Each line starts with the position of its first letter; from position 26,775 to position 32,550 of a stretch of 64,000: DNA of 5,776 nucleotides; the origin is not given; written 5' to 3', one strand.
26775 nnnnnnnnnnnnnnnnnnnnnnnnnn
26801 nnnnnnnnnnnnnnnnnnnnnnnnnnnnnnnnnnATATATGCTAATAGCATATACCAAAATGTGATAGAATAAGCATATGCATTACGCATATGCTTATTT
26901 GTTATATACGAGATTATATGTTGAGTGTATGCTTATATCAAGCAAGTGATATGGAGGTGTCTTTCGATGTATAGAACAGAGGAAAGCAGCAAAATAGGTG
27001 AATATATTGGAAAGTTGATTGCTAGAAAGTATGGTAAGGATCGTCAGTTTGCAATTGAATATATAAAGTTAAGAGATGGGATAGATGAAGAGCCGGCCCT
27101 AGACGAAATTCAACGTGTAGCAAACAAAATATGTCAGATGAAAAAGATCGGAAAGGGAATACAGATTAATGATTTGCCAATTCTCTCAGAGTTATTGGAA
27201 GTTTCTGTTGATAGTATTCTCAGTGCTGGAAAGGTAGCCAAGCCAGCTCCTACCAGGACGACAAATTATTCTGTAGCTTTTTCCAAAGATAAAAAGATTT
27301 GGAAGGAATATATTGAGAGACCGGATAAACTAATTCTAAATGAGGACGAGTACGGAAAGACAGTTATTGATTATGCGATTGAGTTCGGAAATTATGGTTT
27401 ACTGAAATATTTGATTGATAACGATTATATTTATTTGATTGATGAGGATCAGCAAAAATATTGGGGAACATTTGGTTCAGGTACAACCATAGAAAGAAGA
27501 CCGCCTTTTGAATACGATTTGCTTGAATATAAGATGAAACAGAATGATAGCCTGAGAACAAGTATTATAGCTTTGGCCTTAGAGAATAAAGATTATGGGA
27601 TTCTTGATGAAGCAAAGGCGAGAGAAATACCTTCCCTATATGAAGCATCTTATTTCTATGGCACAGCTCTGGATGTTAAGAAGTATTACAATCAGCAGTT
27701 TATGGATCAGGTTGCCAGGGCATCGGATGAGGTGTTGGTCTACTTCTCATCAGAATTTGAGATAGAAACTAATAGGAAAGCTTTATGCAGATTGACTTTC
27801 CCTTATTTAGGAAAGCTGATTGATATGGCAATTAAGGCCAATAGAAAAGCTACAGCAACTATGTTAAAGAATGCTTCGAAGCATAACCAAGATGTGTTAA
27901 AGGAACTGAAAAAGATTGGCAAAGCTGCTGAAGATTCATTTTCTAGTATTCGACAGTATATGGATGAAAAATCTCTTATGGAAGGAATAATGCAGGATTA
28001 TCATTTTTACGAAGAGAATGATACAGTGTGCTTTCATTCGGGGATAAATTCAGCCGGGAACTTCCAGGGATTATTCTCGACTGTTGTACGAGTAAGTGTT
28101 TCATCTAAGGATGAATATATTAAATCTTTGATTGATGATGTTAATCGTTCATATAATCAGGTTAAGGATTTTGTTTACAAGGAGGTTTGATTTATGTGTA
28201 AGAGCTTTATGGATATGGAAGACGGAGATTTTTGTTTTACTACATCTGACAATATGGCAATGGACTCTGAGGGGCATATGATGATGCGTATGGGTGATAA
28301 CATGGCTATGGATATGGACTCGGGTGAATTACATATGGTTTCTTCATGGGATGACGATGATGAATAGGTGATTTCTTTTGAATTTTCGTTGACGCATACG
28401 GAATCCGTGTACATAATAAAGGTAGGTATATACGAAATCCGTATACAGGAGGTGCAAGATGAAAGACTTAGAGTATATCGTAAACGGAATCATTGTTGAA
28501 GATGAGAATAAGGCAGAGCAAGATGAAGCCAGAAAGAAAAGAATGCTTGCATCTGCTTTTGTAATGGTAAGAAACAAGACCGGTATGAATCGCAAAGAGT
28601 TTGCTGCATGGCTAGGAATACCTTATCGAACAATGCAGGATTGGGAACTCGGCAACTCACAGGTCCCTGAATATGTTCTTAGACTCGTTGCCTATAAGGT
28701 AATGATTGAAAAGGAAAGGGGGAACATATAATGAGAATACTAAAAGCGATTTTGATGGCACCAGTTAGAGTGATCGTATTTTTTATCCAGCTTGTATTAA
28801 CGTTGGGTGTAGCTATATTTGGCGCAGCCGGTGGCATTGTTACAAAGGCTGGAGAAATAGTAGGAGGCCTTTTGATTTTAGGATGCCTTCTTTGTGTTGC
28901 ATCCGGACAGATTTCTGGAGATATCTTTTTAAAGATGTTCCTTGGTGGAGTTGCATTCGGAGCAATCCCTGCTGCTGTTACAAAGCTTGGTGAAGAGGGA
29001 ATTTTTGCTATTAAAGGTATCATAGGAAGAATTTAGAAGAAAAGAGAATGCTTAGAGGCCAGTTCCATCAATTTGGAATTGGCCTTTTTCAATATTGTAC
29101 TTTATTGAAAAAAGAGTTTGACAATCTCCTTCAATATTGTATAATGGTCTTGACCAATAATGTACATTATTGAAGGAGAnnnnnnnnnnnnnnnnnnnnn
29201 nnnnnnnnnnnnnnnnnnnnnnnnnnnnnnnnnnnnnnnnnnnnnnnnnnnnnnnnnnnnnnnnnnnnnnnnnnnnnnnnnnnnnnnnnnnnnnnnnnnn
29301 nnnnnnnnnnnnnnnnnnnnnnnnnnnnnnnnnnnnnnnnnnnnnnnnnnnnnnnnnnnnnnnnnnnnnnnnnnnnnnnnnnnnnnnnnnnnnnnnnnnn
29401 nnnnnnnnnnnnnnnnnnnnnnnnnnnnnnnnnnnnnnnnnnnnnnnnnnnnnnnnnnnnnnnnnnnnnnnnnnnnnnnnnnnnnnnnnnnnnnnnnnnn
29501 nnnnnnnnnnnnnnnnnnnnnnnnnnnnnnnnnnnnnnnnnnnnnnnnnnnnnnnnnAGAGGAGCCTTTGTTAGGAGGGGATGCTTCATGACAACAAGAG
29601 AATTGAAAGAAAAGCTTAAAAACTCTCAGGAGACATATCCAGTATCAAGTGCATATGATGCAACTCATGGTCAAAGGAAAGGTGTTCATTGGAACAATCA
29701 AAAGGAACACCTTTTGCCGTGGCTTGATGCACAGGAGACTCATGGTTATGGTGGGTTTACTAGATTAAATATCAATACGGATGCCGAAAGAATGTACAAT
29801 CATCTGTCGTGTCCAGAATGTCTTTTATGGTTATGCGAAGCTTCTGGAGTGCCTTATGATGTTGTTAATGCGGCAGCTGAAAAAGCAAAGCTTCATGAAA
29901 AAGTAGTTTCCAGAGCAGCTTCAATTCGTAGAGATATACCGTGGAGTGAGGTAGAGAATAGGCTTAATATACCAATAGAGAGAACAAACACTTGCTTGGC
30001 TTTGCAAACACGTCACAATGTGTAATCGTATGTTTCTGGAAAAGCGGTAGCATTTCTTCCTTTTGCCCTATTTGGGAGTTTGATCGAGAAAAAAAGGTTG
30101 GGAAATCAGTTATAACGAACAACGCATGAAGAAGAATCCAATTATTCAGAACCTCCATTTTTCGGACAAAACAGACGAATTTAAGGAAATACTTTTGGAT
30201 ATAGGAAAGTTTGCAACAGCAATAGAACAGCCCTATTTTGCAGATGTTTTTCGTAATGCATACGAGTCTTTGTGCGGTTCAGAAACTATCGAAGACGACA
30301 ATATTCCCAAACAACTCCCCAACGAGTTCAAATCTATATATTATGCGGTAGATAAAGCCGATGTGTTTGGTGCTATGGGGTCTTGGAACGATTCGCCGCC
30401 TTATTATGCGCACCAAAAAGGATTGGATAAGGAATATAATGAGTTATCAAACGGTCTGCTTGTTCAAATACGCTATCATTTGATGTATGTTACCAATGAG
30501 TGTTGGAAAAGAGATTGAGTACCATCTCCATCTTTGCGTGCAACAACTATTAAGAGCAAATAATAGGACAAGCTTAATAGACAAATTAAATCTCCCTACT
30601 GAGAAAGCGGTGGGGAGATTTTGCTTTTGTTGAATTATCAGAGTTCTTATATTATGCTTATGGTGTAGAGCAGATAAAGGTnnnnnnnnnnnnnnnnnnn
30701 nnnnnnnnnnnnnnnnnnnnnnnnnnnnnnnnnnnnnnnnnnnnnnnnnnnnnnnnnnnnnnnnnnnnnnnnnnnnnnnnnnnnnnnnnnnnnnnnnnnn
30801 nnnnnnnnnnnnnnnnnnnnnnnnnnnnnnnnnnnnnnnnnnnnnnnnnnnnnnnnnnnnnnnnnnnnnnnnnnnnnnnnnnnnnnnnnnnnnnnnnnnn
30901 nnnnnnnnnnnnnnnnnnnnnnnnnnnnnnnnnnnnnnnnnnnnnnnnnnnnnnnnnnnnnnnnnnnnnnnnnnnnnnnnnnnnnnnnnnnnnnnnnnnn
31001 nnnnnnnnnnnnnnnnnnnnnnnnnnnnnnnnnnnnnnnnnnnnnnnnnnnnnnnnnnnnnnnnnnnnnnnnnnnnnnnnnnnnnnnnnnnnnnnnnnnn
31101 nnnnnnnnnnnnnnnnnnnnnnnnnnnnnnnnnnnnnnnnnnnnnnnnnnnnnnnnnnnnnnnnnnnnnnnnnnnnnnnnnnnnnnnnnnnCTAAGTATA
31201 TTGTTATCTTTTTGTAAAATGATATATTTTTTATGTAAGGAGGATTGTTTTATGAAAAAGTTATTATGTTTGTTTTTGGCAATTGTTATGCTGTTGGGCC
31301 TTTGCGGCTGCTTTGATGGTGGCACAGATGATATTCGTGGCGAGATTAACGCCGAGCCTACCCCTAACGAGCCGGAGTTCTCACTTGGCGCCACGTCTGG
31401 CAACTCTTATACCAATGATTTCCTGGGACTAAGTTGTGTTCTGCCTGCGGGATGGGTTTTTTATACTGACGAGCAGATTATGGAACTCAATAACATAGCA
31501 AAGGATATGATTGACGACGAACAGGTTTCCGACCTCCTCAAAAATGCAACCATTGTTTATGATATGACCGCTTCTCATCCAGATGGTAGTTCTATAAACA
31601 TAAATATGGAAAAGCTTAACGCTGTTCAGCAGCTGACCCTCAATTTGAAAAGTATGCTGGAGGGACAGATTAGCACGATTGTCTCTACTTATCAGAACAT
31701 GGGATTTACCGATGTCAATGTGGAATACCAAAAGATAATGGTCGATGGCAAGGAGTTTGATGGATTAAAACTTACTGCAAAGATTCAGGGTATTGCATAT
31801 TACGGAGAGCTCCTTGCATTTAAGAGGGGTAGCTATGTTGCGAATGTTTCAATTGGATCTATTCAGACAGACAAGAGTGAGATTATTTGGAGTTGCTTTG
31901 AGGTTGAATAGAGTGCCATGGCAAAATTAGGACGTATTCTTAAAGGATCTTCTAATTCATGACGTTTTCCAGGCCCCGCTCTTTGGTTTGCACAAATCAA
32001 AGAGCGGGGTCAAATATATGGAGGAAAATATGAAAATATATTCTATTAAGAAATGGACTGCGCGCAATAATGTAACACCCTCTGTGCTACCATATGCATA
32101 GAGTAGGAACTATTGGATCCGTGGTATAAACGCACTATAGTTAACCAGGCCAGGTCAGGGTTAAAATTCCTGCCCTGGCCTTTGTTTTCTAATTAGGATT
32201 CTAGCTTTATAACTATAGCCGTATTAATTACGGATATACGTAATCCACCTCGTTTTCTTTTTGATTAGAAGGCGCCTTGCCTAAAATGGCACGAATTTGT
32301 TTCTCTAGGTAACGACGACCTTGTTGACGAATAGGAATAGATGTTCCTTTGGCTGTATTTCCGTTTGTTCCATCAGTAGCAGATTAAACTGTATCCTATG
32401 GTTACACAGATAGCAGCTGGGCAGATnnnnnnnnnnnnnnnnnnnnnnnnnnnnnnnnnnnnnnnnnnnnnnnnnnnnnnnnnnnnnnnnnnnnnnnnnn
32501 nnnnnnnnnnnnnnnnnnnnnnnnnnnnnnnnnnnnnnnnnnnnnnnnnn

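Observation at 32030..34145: Orphan 5'-truncated RHS C-terminal fragment with glycine-zipper toxin tip and immunity-like gene, bracketed by ~57-nt direct repeats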

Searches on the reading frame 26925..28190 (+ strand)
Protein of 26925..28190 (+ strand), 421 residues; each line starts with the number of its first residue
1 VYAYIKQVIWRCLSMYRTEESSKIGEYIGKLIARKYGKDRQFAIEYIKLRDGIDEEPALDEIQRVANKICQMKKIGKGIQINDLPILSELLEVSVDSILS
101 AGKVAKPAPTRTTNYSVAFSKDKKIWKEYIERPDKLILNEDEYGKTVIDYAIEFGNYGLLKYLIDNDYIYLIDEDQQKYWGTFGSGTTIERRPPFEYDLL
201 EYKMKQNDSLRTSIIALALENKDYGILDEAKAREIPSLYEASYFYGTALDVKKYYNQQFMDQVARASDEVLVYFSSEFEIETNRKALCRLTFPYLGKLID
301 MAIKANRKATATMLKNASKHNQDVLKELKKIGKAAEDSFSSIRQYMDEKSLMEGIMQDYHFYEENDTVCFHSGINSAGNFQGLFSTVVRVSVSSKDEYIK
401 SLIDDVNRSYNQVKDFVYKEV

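Call 6: search_protein_families(library=pfam, proteins=[window:26925-28190:+], max_evalue=0.01)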
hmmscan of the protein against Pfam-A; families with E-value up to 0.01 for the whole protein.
window:26925-28190:+ (421 aa): 1 family
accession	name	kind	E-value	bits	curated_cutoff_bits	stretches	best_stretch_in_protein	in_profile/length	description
PF12796.13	Ank_2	-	0.0019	19.2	27.3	0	136-167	53-83/90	Ankyrin repeats (3 copies)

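Call 58: search_protein_families(library=ncbifam, proteins=[window:26925-28190:+], max_evalue=0.1)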
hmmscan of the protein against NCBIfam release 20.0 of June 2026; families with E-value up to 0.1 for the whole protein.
window:26925-28190:+ (421 aa): 0 families

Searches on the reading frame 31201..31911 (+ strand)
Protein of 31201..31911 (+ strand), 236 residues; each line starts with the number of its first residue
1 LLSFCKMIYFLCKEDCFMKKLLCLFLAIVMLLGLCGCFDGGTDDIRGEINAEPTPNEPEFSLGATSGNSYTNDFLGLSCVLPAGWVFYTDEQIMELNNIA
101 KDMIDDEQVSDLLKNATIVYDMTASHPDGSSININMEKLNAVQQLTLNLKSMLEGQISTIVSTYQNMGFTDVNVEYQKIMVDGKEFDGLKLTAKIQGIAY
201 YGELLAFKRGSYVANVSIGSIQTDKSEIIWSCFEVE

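Call 6: search_protein_families(library=pfam, proteins=[window:31201-31911:+], max_evalue=0.01)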
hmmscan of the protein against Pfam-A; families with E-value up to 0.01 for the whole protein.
window:31201-31911:+ (236 aa): 0 families

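Call 36: find_encoding_contigs(protein=window:31252-31911:+, flank=6000, max_places=6)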
Protein window:31252-31911:+ (219 aa): no gene with exactly this product is on record in the collection.

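Call 58: search_protein_families(library=ncbifam, proteins=[window:31252-31911:+], max_evalue=0.1)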
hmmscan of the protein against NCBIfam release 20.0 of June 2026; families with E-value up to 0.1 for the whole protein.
window:31252-31911:+ (219 aa): 1 family
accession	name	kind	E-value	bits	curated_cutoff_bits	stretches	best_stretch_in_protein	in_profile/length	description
NF005061.0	PRK06474.1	equivalog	0.016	15.1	121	1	105-209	20-127/178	hypothetical protein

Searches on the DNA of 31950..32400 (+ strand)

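Call 49: search_dna_similar(query=window:31950-32400:+, collection=plasmids, mode=distant, max_evalue=0.01, max_rows=10)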
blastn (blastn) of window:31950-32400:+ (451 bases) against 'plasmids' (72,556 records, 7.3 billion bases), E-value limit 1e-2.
No match.

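Call 50: search_dna_similar(query=window:31950-32400:+, collection=phages, mode=distant, max_evalue=0.01, max_rows=10)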
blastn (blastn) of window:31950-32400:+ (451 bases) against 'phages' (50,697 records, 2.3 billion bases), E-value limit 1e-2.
No match.
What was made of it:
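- Tried and rejected: BLASTN of 31950-32400 against plasmids and phages: no match (calls 49, 50).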

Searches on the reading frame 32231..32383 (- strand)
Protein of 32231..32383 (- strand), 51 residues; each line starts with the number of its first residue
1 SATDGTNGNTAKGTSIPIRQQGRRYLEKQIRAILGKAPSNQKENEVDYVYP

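Call 59: search_protein_families(library=pfam, proteins=[window:32231-32383:-], max_evalue=10)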
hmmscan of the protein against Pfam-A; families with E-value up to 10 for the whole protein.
window:32231-32383:- (51 aa): 2 families
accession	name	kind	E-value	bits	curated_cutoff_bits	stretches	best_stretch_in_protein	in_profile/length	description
PF13889.11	Chromosome_seg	-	0.12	13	22.9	1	20-46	14-40/55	Chromosome segregation during meiosis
PF11578.13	DUF3237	-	0.13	12.5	24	1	9-46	71-108/149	Protein of unknown function (DUF3237)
